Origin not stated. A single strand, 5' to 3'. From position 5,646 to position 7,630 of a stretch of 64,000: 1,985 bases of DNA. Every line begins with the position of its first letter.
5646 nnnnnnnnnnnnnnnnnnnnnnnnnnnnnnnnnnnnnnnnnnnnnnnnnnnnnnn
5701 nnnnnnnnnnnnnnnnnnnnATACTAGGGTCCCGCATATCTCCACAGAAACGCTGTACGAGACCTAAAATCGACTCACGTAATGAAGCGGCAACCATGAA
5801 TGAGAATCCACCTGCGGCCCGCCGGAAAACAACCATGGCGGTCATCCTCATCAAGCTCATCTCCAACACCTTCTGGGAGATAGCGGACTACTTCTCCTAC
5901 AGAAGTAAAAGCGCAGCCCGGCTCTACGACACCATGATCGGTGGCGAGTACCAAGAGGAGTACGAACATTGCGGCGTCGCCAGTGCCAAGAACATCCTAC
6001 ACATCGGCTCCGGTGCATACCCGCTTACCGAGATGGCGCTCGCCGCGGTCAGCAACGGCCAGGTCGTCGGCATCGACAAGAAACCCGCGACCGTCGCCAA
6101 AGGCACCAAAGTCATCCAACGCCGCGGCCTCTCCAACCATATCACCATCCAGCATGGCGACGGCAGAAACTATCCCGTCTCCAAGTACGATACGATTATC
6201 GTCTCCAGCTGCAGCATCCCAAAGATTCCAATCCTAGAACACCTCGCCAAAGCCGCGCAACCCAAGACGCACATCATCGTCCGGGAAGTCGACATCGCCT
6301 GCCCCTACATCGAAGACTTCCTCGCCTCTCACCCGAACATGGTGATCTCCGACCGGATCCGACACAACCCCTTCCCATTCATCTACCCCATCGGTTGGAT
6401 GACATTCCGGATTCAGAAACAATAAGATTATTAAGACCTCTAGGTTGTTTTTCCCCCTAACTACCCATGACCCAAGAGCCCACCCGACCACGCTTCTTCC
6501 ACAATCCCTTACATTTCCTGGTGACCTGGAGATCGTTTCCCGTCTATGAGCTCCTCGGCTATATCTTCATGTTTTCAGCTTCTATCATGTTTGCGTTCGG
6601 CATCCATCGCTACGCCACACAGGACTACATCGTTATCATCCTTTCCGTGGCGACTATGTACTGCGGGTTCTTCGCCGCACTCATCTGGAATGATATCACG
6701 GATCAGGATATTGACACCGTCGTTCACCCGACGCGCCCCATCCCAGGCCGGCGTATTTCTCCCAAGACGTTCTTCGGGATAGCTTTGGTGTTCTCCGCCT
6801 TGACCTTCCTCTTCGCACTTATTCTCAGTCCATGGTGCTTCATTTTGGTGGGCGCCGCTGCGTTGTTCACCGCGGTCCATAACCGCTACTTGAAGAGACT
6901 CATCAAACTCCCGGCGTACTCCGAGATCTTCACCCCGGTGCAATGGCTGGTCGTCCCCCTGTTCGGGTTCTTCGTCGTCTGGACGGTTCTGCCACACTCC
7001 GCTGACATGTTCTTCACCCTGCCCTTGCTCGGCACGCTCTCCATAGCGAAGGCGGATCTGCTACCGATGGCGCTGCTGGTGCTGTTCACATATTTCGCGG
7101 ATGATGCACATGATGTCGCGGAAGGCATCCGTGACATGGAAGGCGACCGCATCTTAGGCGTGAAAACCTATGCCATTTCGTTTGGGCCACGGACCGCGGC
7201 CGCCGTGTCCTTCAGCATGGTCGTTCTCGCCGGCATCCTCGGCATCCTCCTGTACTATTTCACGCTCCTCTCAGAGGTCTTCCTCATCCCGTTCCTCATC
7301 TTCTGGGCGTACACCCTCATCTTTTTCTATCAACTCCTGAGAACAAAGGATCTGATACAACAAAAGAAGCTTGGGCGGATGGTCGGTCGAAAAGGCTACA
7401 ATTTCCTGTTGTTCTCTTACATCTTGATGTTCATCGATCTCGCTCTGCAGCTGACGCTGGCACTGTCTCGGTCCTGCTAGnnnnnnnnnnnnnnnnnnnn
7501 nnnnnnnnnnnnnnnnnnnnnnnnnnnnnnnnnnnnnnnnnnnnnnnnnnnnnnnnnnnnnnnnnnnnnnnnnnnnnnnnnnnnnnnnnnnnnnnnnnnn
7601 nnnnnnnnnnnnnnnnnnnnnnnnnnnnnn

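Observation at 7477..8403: OTC-family transcarbamylase with the ornithine-binding SMG motif replaced by SLW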

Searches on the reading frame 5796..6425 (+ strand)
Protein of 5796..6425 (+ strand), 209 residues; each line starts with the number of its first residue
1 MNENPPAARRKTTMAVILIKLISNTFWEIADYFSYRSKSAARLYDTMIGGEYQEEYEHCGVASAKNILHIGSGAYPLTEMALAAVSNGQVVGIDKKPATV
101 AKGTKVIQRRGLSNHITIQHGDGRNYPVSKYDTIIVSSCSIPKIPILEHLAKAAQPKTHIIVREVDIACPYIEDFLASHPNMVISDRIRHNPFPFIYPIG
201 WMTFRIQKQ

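Call 3: search_protein_families(library=pfam, proteins=[window:5796-6425:+], max_evalue=0.01)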
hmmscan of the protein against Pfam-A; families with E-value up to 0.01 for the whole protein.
window:5796-6425:+ (209 aa): 6 families
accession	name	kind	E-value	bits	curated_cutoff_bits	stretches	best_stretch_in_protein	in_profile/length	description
PF13847.12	Methyltransf_31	-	9.9e-08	32.2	27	1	63-168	3-115/145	Methyltransferase domain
PF01135.25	PCMT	-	1.1e-07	32.3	20.3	1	61-145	71-156/210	Protein-L-isoaspartate(D-aspartate) O-methyltransferase (PCMT)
PF01596.23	Methyltransf_3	-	2.5e-06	27.4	22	1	61-125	42-107/204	O-methyltransferase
PF13649.12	Methyltransf_25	-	5.9e-06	27.3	27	1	67-141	1-74/97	Methyltransferase domain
PF03059.22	NAS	-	6.6e-05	22.8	27.1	1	57-164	115-230/276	Nicotianamine synthase protein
PF08242.18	Methyltransf_12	-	0.0051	18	30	1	68-139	1-74/98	Methyltransferase domain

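Call 4: search_protein_families(library=ncbifam, proteins=[window:5796-6425:+], max_evalue=0.01)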
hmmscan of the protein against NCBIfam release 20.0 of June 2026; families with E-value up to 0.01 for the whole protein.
window:5796-6425:+ (209 aa): 13 families
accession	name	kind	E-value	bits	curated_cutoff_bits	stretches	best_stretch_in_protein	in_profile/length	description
NF033601.2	Sta_opine_CntL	equivalog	3.8e-12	46.1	350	1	51-161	103-214/255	staphylopine biosynthesis enzyme CntL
TIGR00080.1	pimt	equivalog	1.7e-06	28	159.05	1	61-145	75-160/216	protein-L-isoaspartate O-methyltransferase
TIGR02469.1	CbiT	equivalog_domain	0.0001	22.6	78.3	1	64-163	20-121/124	precorrin-6Y C5,15-methyltransferase (decarboxylating) subunit CbiT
NF010549.0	PRK13942.1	equivalog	0.00019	21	282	1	62-147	76-164/215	protein-L-isoaspartate O-methyltransferase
TIGR04188.1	methyltr_grsp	subfamily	0.00021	20.8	380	1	58-146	102-189/363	ATP-grasp peptide maturase system methyltransferase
NF043040.1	corrin_prot_MT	hypoth_equivalog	0.00083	18.8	180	1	63-135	41-115/216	corrinoid protein-associated methyltransferase CpaM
NF041537.1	ArsM_AhpD_UU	exception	0.0018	17.1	510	1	61-138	74-152/345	arsenite methyltransferase/AhpD domain selenoprotein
NF052510.1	methyltran_MpqE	exception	0.0024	17.3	335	1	59-139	42-125/234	methyl-plastoquinone biosynthesis methyltransferase MpqE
NF041536.1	ArsM_DUF2284_UU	exception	0.0024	16.3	575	1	62-145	75-159/459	arsenite methyltransferase/DUF2284 domain selenoprotein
NF008823.0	PRK11873.1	subfamily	0.0028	17.2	263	1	64-141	78-156/272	arsenite methyltransferase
NF047649.1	MTase_UXPK_star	exception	0.003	16.6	460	1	64-136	78-152/283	methyltransferase/UXPK-star double selenoprotein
TIGR04364.1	methyltran_FxLD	equivalog_domain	0.0041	16.2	320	1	59-139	78-159/394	methyltransferase, FxLD system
TIGR04543.1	ketoArg_3Met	equivalog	0.0049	16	425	1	64-152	150-236/336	2-ketoarginine methyltransferase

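Call 45: search_solved_structures(query=window:5796-6425:+, max_evalue=0.1)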
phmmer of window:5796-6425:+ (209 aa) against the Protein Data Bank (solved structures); distinct sequences matched with E-value up to 0.1: 11.
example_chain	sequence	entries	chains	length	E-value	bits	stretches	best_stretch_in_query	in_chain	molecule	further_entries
7c9m_A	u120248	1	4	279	2.2e-08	36.9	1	52-154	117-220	D-histidine 2-aminobutanoyltransferase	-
8zx0_A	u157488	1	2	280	2.2e-08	36.9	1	52-154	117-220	D-histidine 2-aminobutanoyltransferase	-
7c9k_A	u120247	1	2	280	2.2e-08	36.9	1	52-154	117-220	D-histidine 2-aminobutanoyltransferase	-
7c7m_A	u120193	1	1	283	2.3e-08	36.9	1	52-154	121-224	Staphylopine biosynthesis enzyme CntL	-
7cvu_A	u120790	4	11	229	0.0037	19.9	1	61-123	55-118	O-methyltransferase family 3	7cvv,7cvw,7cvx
2yxe_A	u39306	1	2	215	0.004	19.7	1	65-145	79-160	Protein-L-isoaspartate O-methyltransferase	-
1jg1_A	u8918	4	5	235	0.0042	19.7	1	62-149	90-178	protein-L-isoaspartate O-methyltransferase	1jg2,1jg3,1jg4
3o31_A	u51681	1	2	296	0.026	17.1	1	66-164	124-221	ThermoNicotianamine Synthase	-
3fpg_A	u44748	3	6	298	0.026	17.1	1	66-164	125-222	Putative uncharacterized protein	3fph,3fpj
3fpe_A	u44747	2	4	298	0.026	17.1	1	66-164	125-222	Putative uncharacterized protein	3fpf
3cbg_A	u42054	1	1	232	0.07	15.7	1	61-122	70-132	O-methyltransferase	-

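Call 68: search_solved_structures(query=A3, max_evalue=0.01)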
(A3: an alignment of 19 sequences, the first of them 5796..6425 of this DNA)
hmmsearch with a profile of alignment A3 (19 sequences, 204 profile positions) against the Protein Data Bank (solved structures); distinct sequences matched with E-value up to 0.01: 48.
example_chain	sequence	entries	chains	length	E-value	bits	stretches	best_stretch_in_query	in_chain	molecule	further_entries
7c9k_A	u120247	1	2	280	4.6e-21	78.1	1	42-163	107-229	D-histidine 2-aminobutanoyltransferase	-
7c9m_A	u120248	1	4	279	4.6e-21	78.1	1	42-163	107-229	D-histidine 2-aminobutanoyltransferase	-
8zx0_A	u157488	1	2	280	4.7e-21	78.1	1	42-163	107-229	D-histidine 2-aminobutanoyltransferase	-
7c7m_A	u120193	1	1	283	6.1e-21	77.7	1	42-163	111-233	Staphylopine biosynthesis enzyme CntL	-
3o31_A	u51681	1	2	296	5.9e-12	48.3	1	45-167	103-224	ThermoNicotianamine Synthase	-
3fpg_A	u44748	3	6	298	6.1e-12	48.3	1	45-167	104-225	Putative uncharacterized protein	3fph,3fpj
3fpe_A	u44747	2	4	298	6.7e-12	48.2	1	46-167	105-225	Putative uncharacterized protein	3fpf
5wp5_A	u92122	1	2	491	2.2e-06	30.2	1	22-162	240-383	Phosphomethylethanolamine N-methyltransferase 2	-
7wm6_A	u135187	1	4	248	2.2e-06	30.1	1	79-135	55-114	Methyltransferase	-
7wm5_A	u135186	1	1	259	2.4e-06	30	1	79-135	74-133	Methyltransferase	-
1f38_A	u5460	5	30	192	1.2e-05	27.8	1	63-166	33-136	PRECORRIN-8W DECARBOXYLASE | Precorrin-6y methyltransferase/putative decarboxylase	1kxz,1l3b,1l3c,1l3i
3ntv_A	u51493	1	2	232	1.3e-05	27.6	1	60-155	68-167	MW1564 protein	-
5wp4_A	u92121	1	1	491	1.4e-05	27.5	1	48-162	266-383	Phosphoethanolamine N-methyltransferase 1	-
8zc8_A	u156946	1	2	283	2e-05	27.1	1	59-162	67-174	MitM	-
21zq_A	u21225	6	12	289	2.1e-05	27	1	59-162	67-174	MitM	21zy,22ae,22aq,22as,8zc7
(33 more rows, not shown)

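Call 83: search_protein_families(library=pfam, alignment_id=A3, max_evalue=0.001)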
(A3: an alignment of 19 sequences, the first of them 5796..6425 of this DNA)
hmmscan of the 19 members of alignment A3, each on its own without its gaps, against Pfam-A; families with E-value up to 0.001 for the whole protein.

A. member 1, window:5796-6425:+ (209 aa): 5 families
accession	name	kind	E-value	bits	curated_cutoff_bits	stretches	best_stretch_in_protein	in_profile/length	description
PF13847.12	Methyltransf_31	-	9.9e-08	32.2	27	1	63-168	3-115/145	Methyltransferase domain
PF01135.25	PCMT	-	1.1e-07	32.3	20.3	1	61-145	71-156/210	Protein-L-isoaspartate(D-aspartate) O-methyltransferase (PCMT)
PF01596.23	Methyltransf_3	-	2.5e-06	27.4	22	1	61-125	42-107/204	O-methyltransferase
PF13649.12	Methyltransf_25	-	5.9e-06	27.3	27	1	67-141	1-74/97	Methyltransferase domain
PF03059.22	NAS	-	6.6e-05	22.8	27.1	1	57-164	115-230/276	Nicotianamine synthase protein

B. families by the number of members that match (of 19 scanned): 17 families
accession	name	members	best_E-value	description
PF03059.22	NAS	14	8.7e-10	Nicotianamine synthase protein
PF01135.25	PCMT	13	1.1e-07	Protein-L-isoaspartate(D-aspartate) O-methyltransferase (PCMT)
PF13847.12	Methyltransf_31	12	2.1e-12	Methyltransferase domain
PF13649.12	Methyltransf_25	10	1.9e-08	Methyltransferase domain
PF08241.18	Methyltransf_11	7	6.3e-06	Methyltransferase domain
PF05175.20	MTS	5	9.1e-07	Methyltransferase small domain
PF08242.18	Methyltransf_12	4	5.7e-06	Methyltransferase domain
PF02475.24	TRM5-TYW2_MTfase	4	2.1e-05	TRM5/TYW2 methyltransferase domain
PF12847.13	Methyltransf_18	2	7e-07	Methyltransferase domain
PF06325.19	PrmA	2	3.2e-06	Ribosomal protein L11 methyltransferase (PrmA)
PF13489.12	Methyltransf_23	2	6.4e-06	Methyltransferase domain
PF01209.24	Ubie_methyltran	2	7.9e-05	ubiE/COQ5 methyltransferase family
PF01596.23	Methyltransf_3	1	2.5e-06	O-methyltransferase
PF02353.26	CMAS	1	7.8e-05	Mycolic acid cyclopropane synthetase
PF01564.23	Spermine_synth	1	0.00019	Spermine/spermidine synthase domain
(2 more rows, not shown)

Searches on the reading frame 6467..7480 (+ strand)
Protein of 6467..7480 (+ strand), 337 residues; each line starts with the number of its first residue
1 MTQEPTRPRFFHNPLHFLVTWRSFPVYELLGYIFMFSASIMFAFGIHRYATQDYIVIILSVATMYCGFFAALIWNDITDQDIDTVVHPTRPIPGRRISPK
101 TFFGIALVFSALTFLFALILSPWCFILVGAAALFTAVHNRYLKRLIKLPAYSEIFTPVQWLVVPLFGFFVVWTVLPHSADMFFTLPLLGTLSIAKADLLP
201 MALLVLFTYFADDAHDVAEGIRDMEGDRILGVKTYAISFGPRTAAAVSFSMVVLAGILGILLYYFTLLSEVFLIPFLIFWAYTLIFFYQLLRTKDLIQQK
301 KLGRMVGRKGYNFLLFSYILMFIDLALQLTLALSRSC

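Call 3: search_protein_families(library=pfam, proteins=[window:6467-7480:+], max_evalue=0.01)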
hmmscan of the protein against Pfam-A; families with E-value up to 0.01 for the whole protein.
window:6467-7480:+ (337 aa): 1 family
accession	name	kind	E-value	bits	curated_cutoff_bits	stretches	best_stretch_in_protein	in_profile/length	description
PF01040.23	UbiA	-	1.3e-25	90.6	34.2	1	40-299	5-240/250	UbiA prenyltransferase family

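Call 4: search_protein_families(library=ncbifam, proteins=[window:6467-7480:+], max_evalue=0.01)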
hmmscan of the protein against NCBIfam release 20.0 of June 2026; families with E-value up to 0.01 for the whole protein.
window:6467-7480:+ (337 aa): 17 families
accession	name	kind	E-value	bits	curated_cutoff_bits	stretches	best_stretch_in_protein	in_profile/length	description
NF009523.0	PRK12884.1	equivalog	4e-28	98.4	269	2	194-305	151-261/279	prenyltransferase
NF009521.0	PRK12882.1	equivalog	1.6e-17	63.7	296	1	41-298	29-257/280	geranylgeranylglycerol-phosphate geranylgeranyltransferase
TIGR01476.1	chlor_syn_BchG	subfamily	2.4e-14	53.5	212.3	2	45-137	27-120/283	(bacterio)chlorophyll synthase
NF005742.0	PRK07566.1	equivalog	7.9e-14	51.5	313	2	59-133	72-144/315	chlorophyll synthase ChlG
TIGR01475.1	ubiA_other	subfamily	1.3e-12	47.8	180.8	1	36-327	21-278/282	UbiA-like polyprenyltransferase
NF009522.0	PRK12883.1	equivalog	2.1e-11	43.9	353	1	54-257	38-212/279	geranylgeranylglycerol-phosphate geranylgeranyltransferase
TIGR01474.1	ubiA_proteo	equivalog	4.5e-11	42.8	275.45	1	69-293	55-253/282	4-hydroxybenzoate octaprenyltransferase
NF009513.0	PRK12872.1-3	equivalog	1.3e-09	38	288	1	51-295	50-267/293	prenyltransferase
NF035940.1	prenyl_rel_EboC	equivalog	1.5e-08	34.4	250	1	47-144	34-128/292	UbiA-like protein EboC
NF009525.0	PRK12887.1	equivalog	4.5e-08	32.8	226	1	54-302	53-285/310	homogentisate phytyltransferase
NF009058.0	PRK12392.1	subfamily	5.9e-08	32.1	494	1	40-131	36-124/333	bacteriochlorophyll c synthase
NF004617.0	PRK05951.1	equivalog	2.9e-07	29.9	239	1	35-294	28-278/306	prenyltransferase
NF045897.1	SCO3242_trans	equivalog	3e-07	30.3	260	1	61-118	37-94/287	SCO3242 family prenyltransferase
NF004751.0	PRK06080.1-3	equivalog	1.8e-06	27.7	264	1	217-279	192-252/296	1,4-dihydroxy-2-naphthoate polyprenyltransferase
TIGR02056.1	ChlG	equivalog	7.4e-06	25.8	436.45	1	57-271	58-254/306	chlorophyll synthase ChlG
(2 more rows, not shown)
